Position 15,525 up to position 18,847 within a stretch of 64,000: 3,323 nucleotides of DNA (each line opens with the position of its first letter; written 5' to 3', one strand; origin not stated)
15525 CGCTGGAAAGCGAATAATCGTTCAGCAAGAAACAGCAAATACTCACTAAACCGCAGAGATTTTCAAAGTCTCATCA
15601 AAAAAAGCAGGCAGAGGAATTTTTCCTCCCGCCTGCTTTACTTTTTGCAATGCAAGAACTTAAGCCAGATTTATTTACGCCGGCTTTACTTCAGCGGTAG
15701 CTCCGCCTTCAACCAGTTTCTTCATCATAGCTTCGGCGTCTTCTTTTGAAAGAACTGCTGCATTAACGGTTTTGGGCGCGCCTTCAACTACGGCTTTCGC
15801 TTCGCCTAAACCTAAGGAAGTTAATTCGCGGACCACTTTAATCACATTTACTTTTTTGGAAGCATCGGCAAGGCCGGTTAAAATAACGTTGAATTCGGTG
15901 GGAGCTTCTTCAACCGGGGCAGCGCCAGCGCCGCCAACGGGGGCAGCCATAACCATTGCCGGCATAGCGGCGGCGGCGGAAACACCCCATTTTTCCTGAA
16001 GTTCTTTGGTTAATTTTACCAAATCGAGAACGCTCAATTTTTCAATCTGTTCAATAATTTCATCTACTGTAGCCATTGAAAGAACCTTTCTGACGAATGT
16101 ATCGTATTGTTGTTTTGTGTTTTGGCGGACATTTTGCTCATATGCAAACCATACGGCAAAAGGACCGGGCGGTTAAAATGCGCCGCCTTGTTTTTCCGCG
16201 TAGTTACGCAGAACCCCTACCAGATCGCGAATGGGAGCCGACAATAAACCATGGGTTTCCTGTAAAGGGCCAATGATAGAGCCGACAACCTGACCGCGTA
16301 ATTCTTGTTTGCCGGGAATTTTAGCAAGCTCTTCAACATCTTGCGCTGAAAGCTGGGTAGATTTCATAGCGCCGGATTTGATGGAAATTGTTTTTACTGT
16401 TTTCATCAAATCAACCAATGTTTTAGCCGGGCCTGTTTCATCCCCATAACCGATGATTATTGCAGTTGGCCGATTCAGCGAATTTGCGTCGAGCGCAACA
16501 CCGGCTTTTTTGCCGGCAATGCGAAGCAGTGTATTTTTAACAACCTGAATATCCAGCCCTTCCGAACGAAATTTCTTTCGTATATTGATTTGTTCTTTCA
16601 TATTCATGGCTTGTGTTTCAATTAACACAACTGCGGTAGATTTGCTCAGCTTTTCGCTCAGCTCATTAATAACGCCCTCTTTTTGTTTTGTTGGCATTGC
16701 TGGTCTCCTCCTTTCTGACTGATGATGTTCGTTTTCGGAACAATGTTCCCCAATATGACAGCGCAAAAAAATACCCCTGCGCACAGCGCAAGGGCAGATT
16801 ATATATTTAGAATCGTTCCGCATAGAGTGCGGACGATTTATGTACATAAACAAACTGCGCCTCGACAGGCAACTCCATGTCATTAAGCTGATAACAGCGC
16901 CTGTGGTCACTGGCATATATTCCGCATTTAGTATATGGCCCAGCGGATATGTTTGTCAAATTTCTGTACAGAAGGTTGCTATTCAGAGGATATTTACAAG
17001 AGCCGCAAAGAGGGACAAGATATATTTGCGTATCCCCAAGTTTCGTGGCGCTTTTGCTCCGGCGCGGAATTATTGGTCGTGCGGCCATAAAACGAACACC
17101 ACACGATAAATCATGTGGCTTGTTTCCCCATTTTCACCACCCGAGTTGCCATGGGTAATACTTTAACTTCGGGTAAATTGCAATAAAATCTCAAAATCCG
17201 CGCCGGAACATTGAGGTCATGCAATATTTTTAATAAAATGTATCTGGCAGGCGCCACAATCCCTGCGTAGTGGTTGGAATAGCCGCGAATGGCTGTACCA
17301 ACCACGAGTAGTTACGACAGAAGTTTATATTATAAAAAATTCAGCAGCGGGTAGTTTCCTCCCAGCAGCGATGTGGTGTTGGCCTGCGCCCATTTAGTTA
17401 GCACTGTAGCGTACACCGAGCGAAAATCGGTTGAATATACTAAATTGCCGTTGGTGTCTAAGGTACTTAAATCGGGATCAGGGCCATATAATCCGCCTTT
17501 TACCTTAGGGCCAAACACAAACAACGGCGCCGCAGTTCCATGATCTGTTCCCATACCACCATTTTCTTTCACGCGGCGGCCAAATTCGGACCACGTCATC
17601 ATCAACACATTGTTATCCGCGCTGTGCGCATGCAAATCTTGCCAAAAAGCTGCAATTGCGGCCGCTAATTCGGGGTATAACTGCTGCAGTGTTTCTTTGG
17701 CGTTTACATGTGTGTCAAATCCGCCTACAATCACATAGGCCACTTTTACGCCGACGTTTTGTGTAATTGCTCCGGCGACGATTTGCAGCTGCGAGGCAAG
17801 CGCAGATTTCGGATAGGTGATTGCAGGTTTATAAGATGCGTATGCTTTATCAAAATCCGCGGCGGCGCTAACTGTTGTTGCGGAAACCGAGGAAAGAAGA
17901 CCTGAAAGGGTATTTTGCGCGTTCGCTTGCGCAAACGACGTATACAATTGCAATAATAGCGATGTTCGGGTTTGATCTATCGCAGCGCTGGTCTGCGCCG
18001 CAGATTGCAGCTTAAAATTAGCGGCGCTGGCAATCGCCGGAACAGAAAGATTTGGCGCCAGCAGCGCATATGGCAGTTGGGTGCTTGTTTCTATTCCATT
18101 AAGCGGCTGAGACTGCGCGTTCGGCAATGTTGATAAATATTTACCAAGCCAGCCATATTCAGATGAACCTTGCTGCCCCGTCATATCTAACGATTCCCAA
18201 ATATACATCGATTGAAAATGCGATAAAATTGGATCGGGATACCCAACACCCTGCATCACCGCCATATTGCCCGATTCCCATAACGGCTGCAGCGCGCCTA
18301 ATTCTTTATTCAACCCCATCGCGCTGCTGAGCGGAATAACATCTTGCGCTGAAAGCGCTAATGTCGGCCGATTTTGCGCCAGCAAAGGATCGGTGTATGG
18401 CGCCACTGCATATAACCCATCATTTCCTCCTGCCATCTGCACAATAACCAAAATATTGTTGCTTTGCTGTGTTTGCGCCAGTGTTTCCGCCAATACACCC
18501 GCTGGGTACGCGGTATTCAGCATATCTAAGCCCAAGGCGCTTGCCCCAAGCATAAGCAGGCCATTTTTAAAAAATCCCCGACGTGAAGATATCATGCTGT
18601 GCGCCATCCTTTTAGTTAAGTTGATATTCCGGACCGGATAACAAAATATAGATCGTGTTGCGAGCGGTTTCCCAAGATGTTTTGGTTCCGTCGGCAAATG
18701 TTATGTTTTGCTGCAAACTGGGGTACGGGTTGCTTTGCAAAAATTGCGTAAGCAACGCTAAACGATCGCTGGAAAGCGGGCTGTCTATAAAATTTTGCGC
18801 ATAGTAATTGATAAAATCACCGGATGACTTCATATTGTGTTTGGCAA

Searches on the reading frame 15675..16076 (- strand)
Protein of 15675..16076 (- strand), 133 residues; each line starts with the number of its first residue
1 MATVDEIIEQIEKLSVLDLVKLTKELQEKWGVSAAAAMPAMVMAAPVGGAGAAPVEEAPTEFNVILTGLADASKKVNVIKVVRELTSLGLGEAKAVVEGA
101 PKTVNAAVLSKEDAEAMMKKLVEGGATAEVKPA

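Call 60: find_encoding_contigs(protein=window:15675-16076:-, flank=5000, max_places=10)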
Protein window:15675-16076:- (133 aa): 10 contigs read that carry it; 5 places shown.
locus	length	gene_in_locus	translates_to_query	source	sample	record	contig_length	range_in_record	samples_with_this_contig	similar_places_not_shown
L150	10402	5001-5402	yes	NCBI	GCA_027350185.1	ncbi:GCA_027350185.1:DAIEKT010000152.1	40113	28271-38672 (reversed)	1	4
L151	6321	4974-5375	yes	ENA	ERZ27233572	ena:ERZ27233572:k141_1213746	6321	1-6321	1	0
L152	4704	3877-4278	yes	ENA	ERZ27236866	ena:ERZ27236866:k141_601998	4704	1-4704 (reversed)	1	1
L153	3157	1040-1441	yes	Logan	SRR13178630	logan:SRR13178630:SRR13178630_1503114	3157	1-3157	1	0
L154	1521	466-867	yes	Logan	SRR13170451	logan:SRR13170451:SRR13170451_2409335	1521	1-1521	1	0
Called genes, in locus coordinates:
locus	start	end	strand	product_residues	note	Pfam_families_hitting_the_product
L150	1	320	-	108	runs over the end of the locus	-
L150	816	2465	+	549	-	PF08811:DUF1800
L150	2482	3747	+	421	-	PF07394:DUF1501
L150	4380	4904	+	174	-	PF00466:Ribosomal_L10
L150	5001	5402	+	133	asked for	PF16320:Ribosomal_L12_N, PF00542:Ribosomal_L12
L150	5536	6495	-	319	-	PF00248:Aldo_ket_red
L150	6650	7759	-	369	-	PF08450:SGL (faint), PF24684:Vgb_lyase, PF07494:Reg_prop (faint), PF24684:Vgb_lyase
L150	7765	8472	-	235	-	PF03575:Peptidase_S51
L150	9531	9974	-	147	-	PF00072:Response_reg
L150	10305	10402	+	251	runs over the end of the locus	PF20582:UPF0758_N, PF04002:RadC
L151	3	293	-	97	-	?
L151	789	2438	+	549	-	PF08811:DUF1800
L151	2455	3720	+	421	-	PF07394:DUF1501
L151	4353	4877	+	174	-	PF00466:Ribosomal_L10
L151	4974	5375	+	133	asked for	PF16320:Ribosomal_L12_N, PF00542:Ribosomal_L12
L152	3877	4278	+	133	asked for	PF16320:Ribosomal_L12_N, PF00542:Ribosomal_L12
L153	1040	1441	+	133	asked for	PF16320:Ribosomal_L12_N, PF00542:Ribosomal_L12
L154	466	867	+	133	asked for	PF16320:Ribosomal_L12_N, PF00542:Ribosomal_L12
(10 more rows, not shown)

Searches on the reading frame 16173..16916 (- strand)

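Call 38: search_protein_families(library=pfam, proteins=[window:16173-16916:-])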
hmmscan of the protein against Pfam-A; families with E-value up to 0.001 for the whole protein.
window:16173-16916:- (247 aa): 1 family
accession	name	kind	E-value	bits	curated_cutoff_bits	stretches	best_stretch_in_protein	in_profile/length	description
PF00466.25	Ribosomal_L10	-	8.3e-18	64.7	22.8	1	75-170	2-98/100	Ribosomal protein L10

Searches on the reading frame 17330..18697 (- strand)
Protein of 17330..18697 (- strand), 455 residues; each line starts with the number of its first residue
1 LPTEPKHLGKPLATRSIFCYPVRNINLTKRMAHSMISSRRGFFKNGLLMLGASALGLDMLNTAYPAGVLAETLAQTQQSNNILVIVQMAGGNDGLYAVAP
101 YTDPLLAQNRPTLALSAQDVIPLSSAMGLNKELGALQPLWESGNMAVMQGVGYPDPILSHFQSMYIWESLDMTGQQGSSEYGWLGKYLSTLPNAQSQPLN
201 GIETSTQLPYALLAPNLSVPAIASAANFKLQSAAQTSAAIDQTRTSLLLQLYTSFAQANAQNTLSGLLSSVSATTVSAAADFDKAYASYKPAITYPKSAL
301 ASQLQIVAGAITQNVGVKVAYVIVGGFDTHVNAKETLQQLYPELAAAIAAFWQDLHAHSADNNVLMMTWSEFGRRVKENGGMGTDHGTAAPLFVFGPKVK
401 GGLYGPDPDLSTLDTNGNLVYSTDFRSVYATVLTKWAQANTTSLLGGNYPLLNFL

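Call 38: search_protein_families(library=pfam, proteins=[window:17330-18697:-])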
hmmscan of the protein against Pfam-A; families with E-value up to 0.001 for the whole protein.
window:17330-18697:- (455 aa): 1 family
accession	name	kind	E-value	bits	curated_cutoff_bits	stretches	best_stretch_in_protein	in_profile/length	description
PF07394.17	DUF1501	-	4.4e-26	92.4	27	1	152-413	106-342/390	Protein of unknown function (DUF1501)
